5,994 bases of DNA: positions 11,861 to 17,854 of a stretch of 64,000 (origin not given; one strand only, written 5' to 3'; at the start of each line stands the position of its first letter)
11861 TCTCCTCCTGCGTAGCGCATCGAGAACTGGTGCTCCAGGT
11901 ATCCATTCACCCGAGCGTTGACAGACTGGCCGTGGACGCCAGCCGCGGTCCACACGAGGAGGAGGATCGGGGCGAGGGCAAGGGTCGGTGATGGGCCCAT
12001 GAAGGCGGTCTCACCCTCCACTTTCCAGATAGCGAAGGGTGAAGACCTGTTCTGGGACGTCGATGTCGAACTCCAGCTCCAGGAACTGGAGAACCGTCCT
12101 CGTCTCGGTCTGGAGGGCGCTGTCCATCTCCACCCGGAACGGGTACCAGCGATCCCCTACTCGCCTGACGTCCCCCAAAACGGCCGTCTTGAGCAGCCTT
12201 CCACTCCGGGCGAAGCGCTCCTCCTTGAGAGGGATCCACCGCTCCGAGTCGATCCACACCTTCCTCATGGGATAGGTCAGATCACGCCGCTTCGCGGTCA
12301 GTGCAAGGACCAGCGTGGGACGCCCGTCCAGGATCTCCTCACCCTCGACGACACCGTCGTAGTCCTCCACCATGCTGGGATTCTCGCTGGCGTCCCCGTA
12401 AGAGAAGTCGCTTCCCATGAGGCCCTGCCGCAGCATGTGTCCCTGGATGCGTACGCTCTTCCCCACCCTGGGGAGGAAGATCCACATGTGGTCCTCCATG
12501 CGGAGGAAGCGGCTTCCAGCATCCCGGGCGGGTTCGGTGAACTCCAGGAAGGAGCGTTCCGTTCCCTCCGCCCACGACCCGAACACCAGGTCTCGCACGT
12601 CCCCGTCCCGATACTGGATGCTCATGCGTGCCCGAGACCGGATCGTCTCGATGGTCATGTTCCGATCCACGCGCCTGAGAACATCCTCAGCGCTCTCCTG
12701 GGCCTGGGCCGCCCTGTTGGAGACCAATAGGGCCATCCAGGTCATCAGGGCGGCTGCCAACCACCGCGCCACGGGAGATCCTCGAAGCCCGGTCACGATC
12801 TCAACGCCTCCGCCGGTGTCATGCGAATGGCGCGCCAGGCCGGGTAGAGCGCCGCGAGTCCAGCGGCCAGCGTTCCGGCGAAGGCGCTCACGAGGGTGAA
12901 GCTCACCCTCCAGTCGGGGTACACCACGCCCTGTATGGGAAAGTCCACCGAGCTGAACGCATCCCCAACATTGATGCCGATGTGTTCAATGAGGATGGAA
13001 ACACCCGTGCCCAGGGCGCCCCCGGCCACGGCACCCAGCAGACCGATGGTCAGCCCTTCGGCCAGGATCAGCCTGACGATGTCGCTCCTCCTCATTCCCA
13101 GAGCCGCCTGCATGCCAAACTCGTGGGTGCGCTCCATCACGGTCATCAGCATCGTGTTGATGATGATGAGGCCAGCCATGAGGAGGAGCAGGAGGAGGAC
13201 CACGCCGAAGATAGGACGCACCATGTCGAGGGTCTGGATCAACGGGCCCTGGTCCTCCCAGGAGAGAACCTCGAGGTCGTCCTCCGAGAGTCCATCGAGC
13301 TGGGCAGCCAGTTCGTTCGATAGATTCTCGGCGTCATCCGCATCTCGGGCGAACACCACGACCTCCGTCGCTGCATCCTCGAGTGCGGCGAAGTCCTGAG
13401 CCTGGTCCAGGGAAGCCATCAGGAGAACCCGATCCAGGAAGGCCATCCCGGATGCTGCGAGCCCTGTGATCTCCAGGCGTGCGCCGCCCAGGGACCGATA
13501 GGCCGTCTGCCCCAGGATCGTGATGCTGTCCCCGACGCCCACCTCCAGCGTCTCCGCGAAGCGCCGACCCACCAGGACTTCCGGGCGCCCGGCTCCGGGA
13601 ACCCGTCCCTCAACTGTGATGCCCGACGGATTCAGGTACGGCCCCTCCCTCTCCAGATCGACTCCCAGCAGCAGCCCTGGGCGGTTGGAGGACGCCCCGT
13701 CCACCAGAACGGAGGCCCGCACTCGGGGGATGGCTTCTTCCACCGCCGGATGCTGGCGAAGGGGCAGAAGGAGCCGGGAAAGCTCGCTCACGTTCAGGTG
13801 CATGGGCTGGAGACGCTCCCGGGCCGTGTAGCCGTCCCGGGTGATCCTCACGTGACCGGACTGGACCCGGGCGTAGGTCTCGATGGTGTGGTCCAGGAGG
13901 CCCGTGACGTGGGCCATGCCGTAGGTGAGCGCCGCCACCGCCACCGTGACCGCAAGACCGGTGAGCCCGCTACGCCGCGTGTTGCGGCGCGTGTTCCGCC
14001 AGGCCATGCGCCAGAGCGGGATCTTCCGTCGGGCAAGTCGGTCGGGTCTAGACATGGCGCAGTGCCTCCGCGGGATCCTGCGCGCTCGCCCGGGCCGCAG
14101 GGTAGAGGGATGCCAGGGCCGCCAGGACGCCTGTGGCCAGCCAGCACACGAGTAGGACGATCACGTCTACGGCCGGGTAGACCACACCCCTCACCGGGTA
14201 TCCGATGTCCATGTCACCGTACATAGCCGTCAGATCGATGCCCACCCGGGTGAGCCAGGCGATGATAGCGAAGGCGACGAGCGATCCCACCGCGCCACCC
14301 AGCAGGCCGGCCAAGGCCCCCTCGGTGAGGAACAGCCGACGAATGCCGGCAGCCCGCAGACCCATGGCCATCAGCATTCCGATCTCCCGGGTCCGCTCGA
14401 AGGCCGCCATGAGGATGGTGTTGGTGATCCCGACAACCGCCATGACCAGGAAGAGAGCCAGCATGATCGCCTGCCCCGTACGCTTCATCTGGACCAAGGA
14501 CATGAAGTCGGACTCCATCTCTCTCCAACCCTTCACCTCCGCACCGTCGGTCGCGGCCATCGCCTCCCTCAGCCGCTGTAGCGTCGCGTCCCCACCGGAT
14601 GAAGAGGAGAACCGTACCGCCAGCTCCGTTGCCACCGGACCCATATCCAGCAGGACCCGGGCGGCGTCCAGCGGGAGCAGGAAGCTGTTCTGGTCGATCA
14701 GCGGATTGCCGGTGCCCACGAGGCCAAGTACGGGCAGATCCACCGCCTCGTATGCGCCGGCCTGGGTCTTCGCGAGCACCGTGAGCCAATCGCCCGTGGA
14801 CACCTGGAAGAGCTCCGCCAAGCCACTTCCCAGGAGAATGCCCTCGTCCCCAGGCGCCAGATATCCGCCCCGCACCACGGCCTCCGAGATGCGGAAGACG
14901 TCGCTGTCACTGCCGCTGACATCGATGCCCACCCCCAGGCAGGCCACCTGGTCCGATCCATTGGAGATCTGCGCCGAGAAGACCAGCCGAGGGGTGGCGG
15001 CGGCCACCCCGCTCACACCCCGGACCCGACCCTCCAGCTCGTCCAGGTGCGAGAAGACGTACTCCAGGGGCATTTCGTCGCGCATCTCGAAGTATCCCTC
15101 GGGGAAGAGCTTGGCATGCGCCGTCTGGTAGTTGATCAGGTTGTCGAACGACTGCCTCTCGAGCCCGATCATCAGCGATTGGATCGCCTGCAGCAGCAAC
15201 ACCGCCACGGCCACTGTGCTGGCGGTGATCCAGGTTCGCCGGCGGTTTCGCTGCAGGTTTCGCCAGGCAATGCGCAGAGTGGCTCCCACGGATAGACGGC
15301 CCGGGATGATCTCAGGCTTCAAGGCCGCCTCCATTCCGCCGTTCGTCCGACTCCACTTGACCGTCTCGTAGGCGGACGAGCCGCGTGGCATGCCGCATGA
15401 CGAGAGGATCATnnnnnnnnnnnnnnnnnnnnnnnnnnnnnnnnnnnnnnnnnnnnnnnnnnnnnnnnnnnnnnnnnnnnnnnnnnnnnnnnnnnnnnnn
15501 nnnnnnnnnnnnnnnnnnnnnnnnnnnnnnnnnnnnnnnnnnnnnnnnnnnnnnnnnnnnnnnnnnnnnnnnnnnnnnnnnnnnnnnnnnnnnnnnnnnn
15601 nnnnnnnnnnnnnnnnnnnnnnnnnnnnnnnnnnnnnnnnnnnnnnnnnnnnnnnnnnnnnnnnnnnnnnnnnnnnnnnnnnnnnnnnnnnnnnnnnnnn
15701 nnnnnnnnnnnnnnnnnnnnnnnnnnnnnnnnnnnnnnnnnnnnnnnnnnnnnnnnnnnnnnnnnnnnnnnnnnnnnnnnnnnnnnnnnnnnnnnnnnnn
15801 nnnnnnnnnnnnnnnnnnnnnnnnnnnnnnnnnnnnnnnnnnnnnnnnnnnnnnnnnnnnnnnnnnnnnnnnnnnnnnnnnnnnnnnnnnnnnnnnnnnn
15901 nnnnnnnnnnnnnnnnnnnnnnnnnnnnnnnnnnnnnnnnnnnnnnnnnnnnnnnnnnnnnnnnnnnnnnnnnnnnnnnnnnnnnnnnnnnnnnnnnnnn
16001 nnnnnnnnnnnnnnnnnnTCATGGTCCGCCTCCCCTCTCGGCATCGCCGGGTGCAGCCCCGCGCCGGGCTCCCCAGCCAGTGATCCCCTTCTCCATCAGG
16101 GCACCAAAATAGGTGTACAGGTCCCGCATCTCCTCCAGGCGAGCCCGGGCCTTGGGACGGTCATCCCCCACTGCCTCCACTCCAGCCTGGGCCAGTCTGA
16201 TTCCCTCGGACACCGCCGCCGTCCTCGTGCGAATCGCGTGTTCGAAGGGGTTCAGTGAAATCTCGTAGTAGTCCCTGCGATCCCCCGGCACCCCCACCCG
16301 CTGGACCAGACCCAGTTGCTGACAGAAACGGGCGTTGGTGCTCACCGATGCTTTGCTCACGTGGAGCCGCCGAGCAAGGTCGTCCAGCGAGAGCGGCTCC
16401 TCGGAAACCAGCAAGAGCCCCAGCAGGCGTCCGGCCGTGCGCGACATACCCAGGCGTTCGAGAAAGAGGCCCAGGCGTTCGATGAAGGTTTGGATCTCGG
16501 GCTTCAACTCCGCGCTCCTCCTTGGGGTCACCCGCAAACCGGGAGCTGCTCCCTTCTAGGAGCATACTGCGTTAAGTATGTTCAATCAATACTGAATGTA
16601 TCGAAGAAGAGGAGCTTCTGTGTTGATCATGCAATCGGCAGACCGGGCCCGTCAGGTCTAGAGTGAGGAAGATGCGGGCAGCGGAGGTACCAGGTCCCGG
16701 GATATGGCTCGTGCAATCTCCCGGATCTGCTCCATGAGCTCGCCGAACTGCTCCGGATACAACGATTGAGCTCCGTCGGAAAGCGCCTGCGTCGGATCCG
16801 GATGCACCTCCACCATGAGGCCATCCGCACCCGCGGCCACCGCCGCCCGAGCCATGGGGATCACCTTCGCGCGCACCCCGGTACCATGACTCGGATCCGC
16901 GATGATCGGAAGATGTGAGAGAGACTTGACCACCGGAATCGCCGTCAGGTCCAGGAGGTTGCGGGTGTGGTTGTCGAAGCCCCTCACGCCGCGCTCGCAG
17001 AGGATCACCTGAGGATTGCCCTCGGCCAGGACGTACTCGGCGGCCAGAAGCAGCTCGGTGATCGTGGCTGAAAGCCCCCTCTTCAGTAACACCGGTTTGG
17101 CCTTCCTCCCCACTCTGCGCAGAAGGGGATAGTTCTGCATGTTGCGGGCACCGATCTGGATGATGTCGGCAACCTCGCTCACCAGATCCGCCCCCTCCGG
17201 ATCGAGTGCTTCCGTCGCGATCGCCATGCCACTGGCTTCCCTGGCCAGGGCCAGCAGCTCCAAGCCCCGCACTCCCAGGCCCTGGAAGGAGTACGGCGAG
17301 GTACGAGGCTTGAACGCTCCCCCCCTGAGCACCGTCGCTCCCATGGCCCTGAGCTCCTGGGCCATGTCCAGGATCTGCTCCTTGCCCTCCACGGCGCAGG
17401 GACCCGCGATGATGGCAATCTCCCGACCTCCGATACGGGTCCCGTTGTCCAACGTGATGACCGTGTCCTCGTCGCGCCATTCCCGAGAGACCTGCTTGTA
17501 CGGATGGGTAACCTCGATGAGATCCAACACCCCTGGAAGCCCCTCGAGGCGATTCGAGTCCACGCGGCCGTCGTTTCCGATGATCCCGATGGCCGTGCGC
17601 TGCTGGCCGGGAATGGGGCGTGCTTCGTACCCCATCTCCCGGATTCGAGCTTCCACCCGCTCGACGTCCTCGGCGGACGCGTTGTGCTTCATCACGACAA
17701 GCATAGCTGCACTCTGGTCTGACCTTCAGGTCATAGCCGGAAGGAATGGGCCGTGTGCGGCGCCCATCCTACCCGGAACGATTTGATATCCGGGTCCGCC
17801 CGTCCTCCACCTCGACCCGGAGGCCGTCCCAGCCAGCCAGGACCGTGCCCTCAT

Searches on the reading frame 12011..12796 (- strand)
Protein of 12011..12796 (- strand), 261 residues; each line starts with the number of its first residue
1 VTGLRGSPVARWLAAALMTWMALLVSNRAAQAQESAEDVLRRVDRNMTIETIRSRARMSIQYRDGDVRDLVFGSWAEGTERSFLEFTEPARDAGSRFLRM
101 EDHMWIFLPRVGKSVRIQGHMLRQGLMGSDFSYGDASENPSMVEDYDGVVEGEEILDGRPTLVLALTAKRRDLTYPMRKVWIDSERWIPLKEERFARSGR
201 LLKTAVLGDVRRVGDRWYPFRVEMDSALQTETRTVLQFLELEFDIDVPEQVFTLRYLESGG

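Call 47: search_protein_families(library=pfam, proteins=[window:12011-12796:-], max_evalue=0.001)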
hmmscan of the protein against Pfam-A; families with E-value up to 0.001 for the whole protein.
window:12011-12796:- (261 aa): 2 families
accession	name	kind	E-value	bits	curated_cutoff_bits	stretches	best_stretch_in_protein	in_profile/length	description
PF17131.11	LolA_like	-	7.1e-56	189.2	30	1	78-258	1-183/184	Outer membrane lipoprotein-sorting protein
PF03888.20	MucB_RseB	-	0.00086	19.4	22.3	0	97-205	58-158/178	MucB/RseB N-terminal domain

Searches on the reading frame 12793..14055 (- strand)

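Call 47: search_protein_families(library=pfam, proteins=[window:12793-14055:-], max_evalue=0.001)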
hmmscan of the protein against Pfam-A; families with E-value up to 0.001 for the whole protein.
window:12793-14055:- (420 aa): 2 families
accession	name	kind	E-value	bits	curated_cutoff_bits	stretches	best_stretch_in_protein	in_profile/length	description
PF02687.27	FtsX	-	6.4e-17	62.1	25.5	1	285-414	2-120/120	FtsX-like permease C-terminal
PF12704.14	MacB_PCD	-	1.8e-12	48.5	27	1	29-251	1-206/207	MacB-like periplasmic core domain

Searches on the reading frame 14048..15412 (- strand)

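Call 47: search_protein_families(library=pfam, proteins=[window:14048-15412:-], max_evalue=0.001)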
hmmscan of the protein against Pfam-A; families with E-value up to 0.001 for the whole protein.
window:14048-15412:- (454 aa): 2 families
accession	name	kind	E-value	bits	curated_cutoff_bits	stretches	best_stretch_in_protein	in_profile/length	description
PF02687.27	FtsX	-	4.7e-14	52.9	25.5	1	316-442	2-115/120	FtsX-like permease C-terminal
PF12704.14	MacB_PCD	-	2.2e-08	35.1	27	1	60-283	1-206/207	MacB-like periplasmic core domain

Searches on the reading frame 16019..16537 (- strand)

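Call 47: search_protein_families(library=pfam, proteins=[window:16019-16537:-], max_evalue=0.001)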
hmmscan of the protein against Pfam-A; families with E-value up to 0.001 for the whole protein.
window:16019-16537:- (172 aa): 2 families
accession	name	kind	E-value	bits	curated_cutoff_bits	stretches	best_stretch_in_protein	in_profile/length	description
PF12802.13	MarR_2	-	6.2e-12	45.9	27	1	29-88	1-60/61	MarR family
PF01047.28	MarR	-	3.2e-05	24.2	24.6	1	45-88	14-57/59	MarR family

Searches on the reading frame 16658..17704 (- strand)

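Call 47: search_protein_families(library=pfam, proteins=[window:16658-17704:-], max_evalue=0.001)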
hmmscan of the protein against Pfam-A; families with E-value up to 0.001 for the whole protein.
window:16658-17704:- (348 aa): 4 families
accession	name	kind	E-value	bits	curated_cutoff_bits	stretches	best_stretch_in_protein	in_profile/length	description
PF00793.26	DAHP_synth_1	-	3e-77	259.6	25.5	1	81-331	2-265/270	DAHP synthetase I family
PF18152.6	DAHP_snth_FXD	-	2.8e-18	65.9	27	1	1-66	1-66/67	DAHP synthase ferredoxin-like domain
PF03102.20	NeuB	-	2e-10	41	22.1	1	156-335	66-237/241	NeuB family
PF00205.28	TPP_enzyme_M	-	0.00023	21.3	30.4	0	228-271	11-55/137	Thiamine pyrophosphate enzyme, central domain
